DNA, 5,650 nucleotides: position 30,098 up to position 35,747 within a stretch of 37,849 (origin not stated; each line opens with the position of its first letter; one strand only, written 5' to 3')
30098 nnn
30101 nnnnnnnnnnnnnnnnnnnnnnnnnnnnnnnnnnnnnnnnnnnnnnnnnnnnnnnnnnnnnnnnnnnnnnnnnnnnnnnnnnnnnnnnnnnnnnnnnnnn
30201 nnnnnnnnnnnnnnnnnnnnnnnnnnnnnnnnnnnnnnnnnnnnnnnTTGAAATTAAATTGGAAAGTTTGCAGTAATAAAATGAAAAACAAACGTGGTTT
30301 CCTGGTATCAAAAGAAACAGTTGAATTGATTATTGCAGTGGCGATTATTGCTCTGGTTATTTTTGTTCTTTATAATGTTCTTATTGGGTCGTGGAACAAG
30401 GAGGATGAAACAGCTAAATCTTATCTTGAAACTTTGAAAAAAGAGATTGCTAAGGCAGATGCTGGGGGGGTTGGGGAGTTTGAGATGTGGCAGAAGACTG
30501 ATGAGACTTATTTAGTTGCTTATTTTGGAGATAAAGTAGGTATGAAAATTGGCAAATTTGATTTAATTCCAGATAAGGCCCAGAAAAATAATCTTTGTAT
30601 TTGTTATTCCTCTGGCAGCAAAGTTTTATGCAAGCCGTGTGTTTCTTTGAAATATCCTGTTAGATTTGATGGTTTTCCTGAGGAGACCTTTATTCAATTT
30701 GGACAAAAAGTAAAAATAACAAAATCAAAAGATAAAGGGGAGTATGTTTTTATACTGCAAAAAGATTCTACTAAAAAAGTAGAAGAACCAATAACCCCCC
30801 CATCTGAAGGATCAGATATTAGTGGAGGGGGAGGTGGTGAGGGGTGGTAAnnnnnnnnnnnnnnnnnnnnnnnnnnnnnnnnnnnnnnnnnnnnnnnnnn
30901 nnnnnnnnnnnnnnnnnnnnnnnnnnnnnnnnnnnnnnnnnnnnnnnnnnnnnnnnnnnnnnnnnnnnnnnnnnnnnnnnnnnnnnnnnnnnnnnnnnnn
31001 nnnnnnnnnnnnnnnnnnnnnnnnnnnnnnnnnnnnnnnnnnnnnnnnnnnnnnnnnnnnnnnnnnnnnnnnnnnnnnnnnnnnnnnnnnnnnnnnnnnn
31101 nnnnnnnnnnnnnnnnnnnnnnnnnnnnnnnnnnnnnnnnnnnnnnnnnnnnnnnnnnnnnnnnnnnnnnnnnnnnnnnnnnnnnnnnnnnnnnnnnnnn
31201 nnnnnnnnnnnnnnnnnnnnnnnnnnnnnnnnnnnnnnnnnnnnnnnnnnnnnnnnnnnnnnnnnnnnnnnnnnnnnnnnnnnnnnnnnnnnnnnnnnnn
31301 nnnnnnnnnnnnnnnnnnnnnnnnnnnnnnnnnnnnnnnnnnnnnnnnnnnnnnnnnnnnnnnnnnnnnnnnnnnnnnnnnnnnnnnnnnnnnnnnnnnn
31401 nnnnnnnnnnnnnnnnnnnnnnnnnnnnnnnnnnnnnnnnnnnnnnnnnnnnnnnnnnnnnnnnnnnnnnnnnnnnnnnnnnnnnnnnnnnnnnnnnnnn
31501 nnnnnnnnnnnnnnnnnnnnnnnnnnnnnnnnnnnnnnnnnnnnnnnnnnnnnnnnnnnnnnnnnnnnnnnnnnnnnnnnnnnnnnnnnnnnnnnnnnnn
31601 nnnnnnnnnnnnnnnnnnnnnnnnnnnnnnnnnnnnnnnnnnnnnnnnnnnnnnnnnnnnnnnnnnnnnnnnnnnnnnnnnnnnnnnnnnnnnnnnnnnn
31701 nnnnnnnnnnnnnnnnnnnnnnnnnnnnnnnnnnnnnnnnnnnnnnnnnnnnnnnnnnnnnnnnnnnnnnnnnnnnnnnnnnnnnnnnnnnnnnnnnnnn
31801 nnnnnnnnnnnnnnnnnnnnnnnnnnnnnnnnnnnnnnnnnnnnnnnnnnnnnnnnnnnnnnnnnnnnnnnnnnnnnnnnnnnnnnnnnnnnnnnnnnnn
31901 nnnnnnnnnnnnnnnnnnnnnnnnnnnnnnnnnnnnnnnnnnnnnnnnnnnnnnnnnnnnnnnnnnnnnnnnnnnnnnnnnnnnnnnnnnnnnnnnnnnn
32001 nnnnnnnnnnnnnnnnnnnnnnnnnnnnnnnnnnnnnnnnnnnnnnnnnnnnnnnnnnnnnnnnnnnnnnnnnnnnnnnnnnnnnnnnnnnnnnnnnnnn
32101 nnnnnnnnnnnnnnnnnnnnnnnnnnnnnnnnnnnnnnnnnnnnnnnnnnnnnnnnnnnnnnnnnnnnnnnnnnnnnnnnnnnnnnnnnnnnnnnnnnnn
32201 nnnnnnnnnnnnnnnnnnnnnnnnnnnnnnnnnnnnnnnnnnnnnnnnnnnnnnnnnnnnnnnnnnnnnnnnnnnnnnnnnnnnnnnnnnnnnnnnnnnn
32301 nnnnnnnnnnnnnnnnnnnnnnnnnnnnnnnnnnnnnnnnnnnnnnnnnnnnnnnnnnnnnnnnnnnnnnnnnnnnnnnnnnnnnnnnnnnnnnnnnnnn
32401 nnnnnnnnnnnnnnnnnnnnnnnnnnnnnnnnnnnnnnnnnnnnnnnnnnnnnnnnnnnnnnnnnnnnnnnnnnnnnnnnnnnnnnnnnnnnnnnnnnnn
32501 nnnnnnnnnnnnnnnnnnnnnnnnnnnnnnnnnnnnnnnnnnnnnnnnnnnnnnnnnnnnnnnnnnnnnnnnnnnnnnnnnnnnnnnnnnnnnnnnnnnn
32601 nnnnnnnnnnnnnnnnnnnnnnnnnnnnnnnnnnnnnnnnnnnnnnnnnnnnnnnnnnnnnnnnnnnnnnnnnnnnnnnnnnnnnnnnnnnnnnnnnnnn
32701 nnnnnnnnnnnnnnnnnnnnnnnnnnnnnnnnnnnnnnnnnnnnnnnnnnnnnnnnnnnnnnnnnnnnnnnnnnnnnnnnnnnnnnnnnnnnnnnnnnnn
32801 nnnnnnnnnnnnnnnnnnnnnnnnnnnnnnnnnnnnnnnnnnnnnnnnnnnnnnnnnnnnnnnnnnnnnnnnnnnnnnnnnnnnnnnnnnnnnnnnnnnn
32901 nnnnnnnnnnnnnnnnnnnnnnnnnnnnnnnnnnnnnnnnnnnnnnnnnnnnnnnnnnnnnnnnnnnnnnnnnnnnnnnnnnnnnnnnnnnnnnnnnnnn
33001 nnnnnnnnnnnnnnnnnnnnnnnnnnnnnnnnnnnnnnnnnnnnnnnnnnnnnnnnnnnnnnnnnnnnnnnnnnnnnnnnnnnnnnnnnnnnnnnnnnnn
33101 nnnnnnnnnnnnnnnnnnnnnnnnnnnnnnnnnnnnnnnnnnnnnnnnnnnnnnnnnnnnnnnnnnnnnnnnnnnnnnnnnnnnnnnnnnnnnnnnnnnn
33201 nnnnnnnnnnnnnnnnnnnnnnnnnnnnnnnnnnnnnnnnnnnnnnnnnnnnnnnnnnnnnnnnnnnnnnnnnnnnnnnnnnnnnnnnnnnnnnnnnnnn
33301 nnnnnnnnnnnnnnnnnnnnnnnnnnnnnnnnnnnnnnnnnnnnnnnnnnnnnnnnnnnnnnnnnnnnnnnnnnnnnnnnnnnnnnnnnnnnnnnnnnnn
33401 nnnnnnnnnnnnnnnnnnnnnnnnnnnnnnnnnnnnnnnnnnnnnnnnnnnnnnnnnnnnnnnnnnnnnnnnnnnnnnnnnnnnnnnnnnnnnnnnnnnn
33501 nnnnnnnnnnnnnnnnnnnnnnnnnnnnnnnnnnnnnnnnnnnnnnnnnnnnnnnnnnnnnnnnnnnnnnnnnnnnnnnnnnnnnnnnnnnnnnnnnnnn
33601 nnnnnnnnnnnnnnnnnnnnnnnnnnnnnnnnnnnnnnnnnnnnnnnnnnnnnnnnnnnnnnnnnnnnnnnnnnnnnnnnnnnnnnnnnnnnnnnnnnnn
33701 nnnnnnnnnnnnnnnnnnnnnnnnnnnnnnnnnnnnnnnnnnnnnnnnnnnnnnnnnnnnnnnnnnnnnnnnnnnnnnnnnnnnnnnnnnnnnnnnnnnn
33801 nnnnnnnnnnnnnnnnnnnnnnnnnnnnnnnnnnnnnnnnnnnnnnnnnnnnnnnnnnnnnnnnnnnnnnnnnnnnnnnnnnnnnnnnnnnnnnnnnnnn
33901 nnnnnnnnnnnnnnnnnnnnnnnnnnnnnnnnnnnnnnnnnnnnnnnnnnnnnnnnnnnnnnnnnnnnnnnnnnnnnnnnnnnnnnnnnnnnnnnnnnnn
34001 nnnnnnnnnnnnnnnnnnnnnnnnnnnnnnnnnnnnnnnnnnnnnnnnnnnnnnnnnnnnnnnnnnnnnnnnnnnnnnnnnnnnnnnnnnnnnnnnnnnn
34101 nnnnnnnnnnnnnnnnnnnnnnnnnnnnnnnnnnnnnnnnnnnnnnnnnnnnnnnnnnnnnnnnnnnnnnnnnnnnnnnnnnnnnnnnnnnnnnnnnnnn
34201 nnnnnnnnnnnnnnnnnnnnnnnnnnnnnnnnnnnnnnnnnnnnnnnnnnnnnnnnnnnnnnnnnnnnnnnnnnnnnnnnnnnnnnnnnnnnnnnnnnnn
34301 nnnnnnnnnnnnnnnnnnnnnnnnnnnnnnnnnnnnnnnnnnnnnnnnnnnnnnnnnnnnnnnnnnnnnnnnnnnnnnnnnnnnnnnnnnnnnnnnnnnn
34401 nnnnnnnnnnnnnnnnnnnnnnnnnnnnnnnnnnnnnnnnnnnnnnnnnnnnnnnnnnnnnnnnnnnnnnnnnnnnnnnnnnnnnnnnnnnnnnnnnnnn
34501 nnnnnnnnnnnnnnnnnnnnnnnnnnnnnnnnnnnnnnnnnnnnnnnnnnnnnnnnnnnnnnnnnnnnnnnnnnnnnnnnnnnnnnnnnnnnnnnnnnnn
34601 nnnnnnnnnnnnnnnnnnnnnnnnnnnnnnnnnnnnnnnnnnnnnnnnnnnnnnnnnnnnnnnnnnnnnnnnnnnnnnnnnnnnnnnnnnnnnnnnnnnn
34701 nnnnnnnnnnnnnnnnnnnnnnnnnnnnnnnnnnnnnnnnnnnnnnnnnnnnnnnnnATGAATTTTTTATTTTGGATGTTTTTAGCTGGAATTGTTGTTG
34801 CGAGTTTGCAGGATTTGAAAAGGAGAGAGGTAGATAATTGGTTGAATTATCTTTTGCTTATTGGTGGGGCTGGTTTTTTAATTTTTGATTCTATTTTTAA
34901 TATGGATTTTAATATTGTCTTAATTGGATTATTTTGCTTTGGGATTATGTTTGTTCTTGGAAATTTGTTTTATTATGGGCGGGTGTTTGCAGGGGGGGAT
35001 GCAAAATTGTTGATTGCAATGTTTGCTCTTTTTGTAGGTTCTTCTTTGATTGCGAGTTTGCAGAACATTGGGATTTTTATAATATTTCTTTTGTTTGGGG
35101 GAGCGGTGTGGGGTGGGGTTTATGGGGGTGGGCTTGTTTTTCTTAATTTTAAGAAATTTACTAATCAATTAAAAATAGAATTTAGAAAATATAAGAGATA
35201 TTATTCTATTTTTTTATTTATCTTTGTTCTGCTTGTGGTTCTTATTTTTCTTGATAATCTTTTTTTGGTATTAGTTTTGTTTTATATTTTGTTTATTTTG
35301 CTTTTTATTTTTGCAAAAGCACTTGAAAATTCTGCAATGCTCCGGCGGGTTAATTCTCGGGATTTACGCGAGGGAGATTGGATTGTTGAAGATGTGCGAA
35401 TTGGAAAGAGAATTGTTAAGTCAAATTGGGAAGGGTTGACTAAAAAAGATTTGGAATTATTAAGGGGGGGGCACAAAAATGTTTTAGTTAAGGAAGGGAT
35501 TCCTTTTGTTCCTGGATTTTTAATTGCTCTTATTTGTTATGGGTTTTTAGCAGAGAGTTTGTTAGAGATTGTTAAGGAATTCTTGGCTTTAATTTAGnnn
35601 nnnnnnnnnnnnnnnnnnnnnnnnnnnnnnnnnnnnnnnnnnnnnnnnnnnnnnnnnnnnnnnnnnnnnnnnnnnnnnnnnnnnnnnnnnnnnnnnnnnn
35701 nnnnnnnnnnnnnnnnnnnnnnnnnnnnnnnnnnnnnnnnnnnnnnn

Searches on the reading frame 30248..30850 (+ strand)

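Call 33: search_protein_families(library=pfam, proteins=[window:30248-30850:+], max_evalue=0.01)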
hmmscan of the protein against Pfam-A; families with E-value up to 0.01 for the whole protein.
window:30248-30850:+ (200 aa): 1 family
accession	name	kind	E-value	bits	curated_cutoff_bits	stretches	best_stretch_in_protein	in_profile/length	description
PF25184.1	YxzE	-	0.0023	19.3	40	0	172-197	46-64/65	YxzE-like putative bacteriocin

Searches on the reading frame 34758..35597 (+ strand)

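Call 33: search_protein_families(library=pfam, proteins=[window:34758-35597:+], max_evalue=0.01)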
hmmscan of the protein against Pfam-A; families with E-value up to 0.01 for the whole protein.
window:34758-35597:+ (279 aa): 2 families
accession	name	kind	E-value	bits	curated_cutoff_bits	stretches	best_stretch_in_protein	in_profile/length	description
PF01478.23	Peptidase_A24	-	3.1e-08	34.4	26.5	1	7-119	2-99/104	Type IV leader peptidase family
PF06819.16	Arc_PepC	-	0.0062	17.2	23.4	0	212-236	73-96/110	Archaeal Peptidase A24 C-terminal Domain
